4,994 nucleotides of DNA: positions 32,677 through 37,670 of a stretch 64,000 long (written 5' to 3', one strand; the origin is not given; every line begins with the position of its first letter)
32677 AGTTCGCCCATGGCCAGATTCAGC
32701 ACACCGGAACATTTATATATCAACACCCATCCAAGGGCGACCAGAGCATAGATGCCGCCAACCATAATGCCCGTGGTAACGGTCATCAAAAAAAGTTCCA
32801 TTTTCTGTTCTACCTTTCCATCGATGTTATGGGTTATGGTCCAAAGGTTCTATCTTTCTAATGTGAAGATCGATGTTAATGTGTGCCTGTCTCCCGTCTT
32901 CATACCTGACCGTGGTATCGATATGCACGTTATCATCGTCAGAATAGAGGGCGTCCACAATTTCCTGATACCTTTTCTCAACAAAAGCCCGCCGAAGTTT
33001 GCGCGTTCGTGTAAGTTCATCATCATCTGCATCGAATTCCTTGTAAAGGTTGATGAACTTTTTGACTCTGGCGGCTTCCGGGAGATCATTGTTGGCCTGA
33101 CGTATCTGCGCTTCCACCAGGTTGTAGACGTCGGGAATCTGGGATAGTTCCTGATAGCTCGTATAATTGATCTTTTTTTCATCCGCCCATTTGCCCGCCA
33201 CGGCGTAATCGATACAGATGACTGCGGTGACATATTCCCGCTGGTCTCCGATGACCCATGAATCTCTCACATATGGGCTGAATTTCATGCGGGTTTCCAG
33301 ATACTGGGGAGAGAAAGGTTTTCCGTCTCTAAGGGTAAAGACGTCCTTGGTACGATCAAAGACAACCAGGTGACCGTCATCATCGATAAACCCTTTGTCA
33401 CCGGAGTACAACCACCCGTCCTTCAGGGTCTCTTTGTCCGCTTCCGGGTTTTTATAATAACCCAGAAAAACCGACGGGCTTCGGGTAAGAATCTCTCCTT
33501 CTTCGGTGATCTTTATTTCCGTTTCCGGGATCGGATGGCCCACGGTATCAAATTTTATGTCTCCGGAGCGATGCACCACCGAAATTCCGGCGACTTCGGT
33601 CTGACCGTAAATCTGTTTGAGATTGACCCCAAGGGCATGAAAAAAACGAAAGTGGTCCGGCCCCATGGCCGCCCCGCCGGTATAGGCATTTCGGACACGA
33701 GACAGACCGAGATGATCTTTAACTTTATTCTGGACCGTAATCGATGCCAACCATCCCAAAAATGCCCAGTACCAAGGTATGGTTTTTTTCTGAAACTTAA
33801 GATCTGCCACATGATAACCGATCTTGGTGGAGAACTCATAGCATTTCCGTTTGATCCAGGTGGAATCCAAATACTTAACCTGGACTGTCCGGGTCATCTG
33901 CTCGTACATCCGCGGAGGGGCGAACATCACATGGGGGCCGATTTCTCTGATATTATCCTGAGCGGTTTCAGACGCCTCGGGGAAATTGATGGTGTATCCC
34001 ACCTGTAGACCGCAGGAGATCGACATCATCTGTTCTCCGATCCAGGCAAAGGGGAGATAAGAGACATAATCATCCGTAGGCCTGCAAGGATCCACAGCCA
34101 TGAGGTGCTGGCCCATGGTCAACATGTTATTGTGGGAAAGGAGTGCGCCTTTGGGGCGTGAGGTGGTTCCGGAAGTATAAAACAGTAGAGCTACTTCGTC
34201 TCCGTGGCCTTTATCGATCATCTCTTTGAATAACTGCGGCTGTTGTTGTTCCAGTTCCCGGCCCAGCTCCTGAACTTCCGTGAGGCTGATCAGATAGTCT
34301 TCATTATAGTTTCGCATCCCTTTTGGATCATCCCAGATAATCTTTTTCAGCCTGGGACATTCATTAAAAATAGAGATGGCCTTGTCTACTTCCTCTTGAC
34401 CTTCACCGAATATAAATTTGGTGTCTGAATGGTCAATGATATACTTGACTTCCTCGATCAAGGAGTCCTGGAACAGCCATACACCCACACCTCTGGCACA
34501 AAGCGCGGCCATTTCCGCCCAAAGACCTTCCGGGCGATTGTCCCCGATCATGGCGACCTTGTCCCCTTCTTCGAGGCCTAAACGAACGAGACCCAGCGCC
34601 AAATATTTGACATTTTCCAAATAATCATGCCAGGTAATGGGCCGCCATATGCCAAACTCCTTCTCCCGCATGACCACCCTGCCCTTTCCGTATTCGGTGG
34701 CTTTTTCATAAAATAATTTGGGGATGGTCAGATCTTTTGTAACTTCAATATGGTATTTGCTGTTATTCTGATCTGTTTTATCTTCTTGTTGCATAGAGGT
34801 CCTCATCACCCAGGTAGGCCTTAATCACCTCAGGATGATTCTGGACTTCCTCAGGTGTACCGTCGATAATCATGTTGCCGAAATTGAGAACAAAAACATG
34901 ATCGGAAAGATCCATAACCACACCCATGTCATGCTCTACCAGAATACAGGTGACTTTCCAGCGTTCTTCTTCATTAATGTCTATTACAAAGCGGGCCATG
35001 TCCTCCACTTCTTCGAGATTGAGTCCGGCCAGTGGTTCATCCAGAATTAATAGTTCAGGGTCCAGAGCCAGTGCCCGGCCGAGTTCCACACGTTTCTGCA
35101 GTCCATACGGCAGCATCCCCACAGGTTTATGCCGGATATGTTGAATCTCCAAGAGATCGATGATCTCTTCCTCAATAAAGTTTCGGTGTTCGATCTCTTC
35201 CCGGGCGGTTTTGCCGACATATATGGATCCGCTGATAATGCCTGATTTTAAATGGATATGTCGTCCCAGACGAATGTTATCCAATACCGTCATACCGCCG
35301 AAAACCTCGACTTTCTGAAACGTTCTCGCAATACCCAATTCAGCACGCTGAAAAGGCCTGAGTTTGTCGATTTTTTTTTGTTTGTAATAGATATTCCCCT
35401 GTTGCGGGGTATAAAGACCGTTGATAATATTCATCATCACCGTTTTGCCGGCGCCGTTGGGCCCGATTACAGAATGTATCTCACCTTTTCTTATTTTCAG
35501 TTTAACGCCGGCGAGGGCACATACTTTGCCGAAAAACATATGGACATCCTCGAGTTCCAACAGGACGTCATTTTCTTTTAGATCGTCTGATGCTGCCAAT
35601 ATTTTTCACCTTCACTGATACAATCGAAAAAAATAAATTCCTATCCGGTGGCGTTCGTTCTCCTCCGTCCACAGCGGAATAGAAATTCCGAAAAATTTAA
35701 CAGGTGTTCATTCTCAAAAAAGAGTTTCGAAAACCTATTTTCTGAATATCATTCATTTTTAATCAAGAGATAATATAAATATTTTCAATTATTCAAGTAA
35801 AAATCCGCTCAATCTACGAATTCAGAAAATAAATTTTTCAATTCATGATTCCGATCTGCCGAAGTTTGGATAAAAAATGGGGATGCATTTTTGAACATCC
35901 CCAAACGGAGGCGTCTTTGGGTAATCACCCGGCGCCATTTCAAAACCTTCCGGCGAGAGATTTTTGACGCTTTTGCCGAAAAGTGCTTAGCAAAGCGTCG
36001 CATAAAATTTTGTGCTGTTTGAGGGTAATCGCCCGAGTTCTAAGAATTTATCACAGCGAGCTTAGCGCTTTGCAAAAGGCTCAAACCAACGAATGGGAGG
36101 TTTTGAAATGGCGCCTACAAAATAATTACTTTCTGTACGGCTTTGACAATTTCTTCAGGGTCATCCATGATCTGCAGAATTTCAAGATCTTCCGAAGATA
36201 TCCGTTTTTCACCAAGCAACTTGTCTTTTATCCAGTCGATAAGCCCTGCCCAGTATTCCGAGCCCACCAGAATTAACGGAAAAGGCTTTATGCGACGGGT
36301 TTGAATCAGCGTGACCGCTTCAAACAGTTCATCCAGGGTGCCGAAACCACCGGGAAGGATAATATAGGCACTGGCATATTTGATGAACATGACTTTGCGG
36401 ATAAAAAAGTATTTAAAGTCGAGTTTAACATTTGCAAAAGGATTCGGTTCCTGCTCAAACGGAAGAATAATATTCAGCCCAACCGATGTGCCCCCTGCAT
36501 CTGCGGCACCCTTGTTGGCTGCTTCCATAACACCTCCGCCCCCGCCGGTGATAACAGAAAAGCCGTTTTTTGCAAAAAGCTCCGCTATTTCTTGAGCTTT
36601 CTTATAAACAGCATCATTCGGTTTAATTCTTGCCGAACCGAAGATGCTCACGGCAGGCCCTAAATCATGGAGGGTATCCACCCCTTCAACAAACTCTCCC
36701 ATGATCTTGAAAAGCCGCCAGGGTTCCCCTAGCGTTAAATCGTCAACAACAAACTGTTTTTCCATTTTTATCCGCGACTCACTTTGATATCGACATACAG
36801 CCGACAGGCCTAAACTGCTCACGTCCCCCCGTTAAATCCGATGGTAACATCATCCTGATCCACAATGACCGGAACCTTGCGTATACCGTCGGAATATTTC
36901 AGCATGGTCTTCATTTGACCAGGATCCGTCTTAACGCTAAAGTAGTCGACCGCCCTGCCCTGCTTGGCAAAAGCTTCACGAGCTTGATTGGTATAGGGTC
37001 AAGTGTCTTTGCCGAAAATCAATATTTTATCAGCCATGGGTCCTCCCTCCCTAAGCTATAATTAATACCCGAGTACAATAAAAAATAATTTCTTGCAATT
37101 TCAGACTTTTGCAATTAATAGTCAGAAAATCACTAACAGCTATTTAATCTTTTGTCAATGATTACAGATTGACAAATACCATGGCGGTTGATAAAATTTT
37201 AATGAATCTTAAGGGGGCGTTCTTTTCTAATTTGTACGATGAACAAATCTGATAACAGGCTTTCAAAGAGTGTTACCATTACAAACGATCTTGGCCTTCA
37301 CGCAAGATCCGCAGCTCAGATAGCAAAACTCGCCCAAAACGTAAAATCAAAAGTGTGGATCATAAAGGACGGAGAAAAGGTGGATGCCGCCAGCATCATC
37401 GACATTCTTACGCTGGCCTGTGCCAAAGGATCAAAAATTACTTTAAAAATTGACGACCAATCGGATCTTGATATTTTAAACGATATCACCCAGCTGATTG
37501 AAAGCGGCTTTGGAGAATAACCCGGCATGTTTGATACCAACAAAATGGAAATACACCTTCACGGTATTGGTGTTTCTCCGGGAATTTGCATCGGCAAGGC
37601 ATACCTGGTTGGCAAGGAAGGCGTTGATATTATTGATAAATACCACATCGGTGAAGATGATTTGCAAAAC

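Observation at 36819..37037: Unannotated glutaredoxin-like gene with in-frame UGA at the catalytic Cys position: candidate selenoprotein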

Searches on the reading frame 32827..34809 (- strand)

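Call 11: search_protein_families(library=ncbifam, proteins=[window:32827-34809:-], max_evalue=0.00001)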
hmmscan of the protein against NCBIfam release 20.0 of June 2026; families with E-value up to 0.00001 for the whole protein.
window:32827-34809:- (660 aa): 90 families (the best 25 are shown)
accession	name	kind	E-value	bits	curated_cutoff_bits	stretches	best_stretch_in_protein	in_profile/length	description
NF038343.1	ligase_FadD11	exception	3.1e-77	260.3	950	1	52-624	23-583/585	fatty acid--CoA ligase FadD11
NF004837.0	PRK06187.1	subfamily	5.7e-56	189.9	476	2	24-311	5-280/531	long-chain-fatty-acid--CoA ligase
NF005801.1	PRK07656.1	equivalog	2.4e-42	145.2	657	2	363-523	272-438/500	FadD3 family acyl-CoA ligase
NF006182.0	PRK08316.1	subfamily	8.7e-40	136.7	663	2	365-555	281-485/523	fatty acyl-CoA synthetase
NF004114.0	PRK05605.1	equivalog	9.6e-36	123.2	766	2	359-556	327-538/575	long-chain-fatty-acid--CoA ligase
NF009233.0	PRK12583.1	subfamily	3.2e-33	115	832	2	398-546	347-509/558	fatty acid CoA ligase family protein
NF009232.0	PRK12582.1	subfamily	1.6e-32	112.5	777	2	396-625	379-616/624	acyl-CoA synthetase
NF002966.0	PRK03640.1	equivalog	4.7e-32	111.2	556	2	370-576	254-471/483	o-succinylbenzoate--CoA ligase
NF005702.0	PRK07514.1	subfamily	2.9e-30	105.1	558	2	370-550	270-463/506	malonyl-CoA synthase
NF041592.1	carboxyl_red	equivalog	4.5e-30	104.1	1300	2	359-630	360-627/1160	carboxylic acid reductase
NF004758.0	PRK06087.1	equivalog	3.5e-29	101.6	736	2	364-540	297-484/548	medium-chain fatty-acid--CoA ligase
NF005714.0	PRK07529.1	subfamily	4.7e-29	101.2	632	2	365-521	333-508/640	acyl-CoA synthetase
NF005307.0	PRK06839.1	equivalog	1.3e-28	99.9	748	2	366-525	260-430/496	o-succinylbenzoate--CoA ligase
NF052580.1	Str24CoAsynCasG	equivalog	1.6e-28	99.4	750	2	397-547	347-509/548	steroid-24-oyl-CoA synthetase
NF005947.1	PRK08008.1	equivalog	1.9e-28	99.3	651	2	28-274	8-244/518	crotonobetaine/carnitine-CoA ligase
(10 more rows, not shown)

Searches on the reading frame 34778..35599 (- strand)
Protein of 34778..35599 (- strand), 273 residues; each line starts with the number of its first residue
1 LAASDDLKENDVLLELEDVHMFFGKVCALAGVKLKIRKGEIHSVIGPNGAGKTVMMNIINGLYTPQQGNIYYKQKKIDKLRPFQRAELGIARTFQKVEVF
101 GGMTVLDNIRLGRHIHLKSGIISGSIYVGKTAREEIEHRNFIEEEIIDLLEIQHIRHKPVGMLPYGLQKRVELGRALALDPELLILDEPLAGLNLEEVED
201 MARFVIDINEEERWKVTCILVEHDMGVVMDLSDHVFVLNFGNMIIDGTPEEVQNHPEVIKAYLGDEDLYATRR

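Call 11: search_protein_families(library=ncbifam, proteins=[window:34778-35599:-], max_evalue=0.00001)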
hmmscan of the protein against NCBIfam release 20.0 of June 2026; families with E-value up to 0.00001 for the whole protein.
window:34778-35599:- (273 aa): 179 families (the best 25 are shown)
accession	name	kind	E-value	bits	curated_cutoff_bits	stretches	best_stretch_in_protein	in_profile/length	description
NF008449.1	PRK11300.1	equivalog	1.2e-69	234.4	362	1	11-265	3-254/255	high-affinity branched-chain amino acid ABC transporter ATP-binding protein LivG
TIGR03411.1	urea_trans_UrtD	equivalog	7.1e-55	186.3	304.1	1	13-264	2-241/242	urea ABC transporter ATP-binding protein UrtD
TIGR03265.1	PhnT2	equivalog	3.4e-40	138.4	457.7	1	13-257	4-227/353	putative 2-aminoethylphosphonate ABC transporter ATP-binding protein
TIGR04406.1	LPS_export_lptB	equivalog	1.3e-39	135.9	240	1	15-266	3-236/239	LPS export ABC transporter ATP-binding protein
TIGR03410.1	urea_trans_UrtE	equivalog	3.5e-39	134.6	285.8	1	14-255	1-222/230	urea ABC transporter ATP-binding subunit UrtE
NF043075.1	MMSYN1_0197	equivalog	4.8e-37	127.7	550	1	13-258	2-226/341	spermidine/putrescine ABC transporter ATP-binding protein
TIGR00968.1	3a0106s01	subfamily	2.7e-36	125.3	342.75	1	15-257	2-223/237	sulfate ABC transporter ATP-binding protein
NF040933.2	ABC_arch_GlcV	equivalog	3.5e-36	124.8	450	1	15-259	4-236/357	glucose ABC transporter ATP-binding protein GlcV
NF040840.2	tungstate_WtpC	equivalog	7.9e-35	120.7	440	1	28-268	15-236/347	tungstate ABC transporter ATP-binding protein WtpC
NF010069.0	PRK13549.1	equivalog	2.3e-34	118.7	699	1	11-266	3-243/513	xylose ABC transporter ATP-binding protein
NF006987.0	PRK09452.1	equivalog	2.4e-33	115.4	482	1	7-258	11-241/378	spermidine/putrescine ABC transporter ATP-binding protein PotA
NF010157.0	PRK13636.1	equivalog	3.1e-33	115.2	463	1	10-260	2-237/285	cobalt transporter ATP-binding subunit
NF008105.0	PRK10851.1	equivalog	5.1e-33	114.2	502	1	14-257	3-229/362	sulfate/thiosulfate ABC transporter ATP-binding protein CysA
TIGR01188.1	drrA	subfamily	7.5e-33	114.1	312.45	1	23-254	3-213/302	daunorubicin resistance ABC transporter, ATP-binding protein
TIGR02315.1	ABC_phnC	equivalog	7.9e-33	113.9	266.1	1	14-255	2-236/243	phosphonate ABC transporter ATP-binding protein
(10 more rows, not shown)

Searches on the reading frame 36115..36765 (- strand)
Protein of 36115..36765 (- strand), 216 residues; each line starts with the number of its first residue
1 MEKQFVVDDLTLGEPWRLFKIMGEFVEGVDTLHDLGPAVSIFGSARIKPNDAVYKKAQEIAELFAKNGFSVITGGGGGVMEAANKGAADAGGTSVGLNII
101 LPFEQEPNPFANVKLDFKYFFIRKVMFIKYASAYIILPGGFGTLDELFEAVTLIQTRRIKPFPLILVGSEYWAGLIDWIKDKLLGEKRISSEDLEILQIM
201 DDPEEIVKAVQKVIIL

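Call 11: search_protein_families(library=ncbifam, proteins=[window:36115-36765:-], max_evalue=0.00001)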
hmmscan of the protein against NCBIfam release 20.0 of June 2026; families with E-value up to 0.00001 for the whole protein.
window:36115-36765:- (216 aa): 4 families
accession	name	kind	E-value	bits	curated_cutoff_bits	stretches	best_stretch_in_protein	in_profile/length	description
TIGR00730.1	TIGR00730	subfamily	5.8e-44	150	96.35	1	38-212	2-177/178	TIGR00730 family Rossman fold protein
TIGR00725.1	TIGR00725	hypoth_equivalog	7.2e-20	71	106.9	1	39-154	4-115/159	TIGR00725 family protein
NF058542.1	CtkRMPhLog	equivalog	1.5e-13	51.1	300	1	52-209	16-174/177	cytokinin riboside 5'-monophosphate phosphoribohydrolase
NF038390.1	Nsidase_PpnN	equivalog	5.4e-10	38.6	450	1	51-213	158-329/450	nucleotide 5'-monophosphate nucleosidase PpnN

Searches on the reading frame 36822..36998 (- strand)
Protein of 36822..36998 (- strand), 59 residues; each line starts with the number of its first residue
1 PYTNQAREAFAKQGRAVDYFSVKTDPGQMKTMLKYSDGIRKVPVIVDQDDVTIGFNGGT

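Call 21: find_related_loci(query=window:36822-36998:-, collection=genome_contigs, flank=3000)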
Query seq(59 aa) (59 aa) in genome_contigs; peptide patterns used: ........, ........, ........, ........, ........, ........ (x = any residue, [..] = any of these).
212 stretches matched a pattern; 18 encode a relative of the query (tblastn E <= 1e-3); 18 distinct loci.
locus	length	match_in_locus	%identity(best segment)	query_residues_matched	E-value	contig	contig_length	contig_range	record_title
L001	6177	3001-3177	100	1-59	5e-37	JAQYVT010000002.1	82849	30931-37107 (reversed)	MAG: Desulfobacterales bacterium isolate SF_100_bin76 SF_100_bin.76.orig_100_contig-145_541, whole genome shotgun sequen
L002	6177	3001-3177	97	1-59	7e-36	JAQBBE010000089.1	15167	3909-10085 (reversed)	MAG: Desulfobacterales bacterium isolate MAG_345_bin-03 345_bin-03_ctg-089, whole genome shotgun sequence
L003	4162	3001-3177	95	1-59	4e-35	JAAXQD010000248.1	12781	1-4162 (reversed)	MAG: Desulfobacterales bacterium isolate MAG-BB-01-B scaffold_505, whole genome shotgun sequence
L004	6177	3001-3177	93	1-59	2e-34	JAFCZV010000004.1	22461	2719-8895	MAG: Deltaproteobacteria bacterium isolate AB_1215_Bin_118 AB_1215_Bin_118_scaffold_1849, whole genome shotgun sequence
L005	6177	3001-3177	93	1-59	2e-34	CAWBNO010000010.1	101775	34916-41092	MAG: uncultured delta proteobacterium isolate MFD09779.bin.1.88 genome assembly, contig: contig_21815, whole genome shot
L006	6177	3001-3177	92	1-59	8e-34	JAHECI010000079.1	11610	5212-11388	MAG: Desulfobacterales bacterium isolate Ww166 NODE_12547_length_11610_cov_6.746540, whole genome shotgun sequence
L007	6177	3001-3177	80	1-59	3e-29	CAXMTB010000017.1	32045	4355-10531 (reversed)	MAG: uncultured Nitrospinaceae bacterium isolate 10C-St8-MC-01_bin.13.strict genome assembly, contig: NODE_17_length_320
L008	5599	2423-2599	80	1-59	5e-29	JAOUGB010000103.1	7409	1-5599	MAG: Desulfobacteraceae bacterium isolate 4_1_July_SF_Bin60 4_1_July_SF_Bin60_scaffold_5435_c1, whole genome shotgun seq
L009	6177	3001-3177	80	1-59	7e-29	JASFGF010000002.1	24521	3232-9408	MAG: Desulfobacterales bacterium isolate D0606U02metaG_Bin_281 D0606U02metaG_FD_scaffold_40_c1, whole genome shotgun seq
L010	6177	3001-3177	78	1-59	2e-28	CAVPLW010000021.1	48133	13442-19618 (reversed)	MAG: uncultured delta proteobacterium isolate MFD09964.bin.3.171 genome assembly, contig: contig_84379, whole genome sho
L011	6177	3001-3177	76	1-59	1e-27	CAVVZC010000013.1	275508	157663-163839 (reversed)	MAG: uncultured delta proteobacterium isolate MFD03551.bin.1.10 genome assembly, contig: contig_31353, whole genome shot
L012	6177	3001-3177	73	1-59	4e-27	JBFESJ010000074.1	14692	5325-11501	MAG: Desulfobacterales bacterium isolate Mix_mud06.2021.04.45 k141_2618915_length_14692_cov_10.6915, whole genome shotgu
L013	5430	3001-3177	75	1-59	4e-27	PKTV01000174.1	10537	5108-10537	MAG: Desulfobacteraceae bacterium isolate BM005 sc_6201, whole genome shotgun sequence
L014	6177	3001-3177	69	1-59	5e-25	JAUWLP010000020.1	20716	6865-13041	MAG: Desulfobacteraceae bacterium isolate CSMAG_2375 CSMAG_2375_k141_1762193_length_20716_cov_15.2975, whole genome shot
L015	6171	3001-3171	46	1-57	3e-13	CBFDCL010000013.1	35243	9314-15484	MAG TPA_asm: uncultured bacterium isolate SRR26215679_binner23_Refined_72 genome assembly, contig: ERZ25073473.350, whol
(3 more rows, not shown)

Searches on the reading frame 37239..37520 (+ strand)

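Call 59: search_protein_families(library=pfam, proteins=[window:37239-37520:+], max_evalue=0.000001)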
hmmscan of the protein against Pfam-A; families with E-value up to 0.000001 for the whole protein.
window:37239-37520:+ (93 aa): 1 family
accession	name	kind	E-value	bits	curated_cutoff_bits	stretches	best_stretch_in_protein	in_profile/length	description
PF00381.24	PTS-HPr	-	3.1e-22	78.9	23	1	9-88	2-80/81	PTS HPr component phosphorylation site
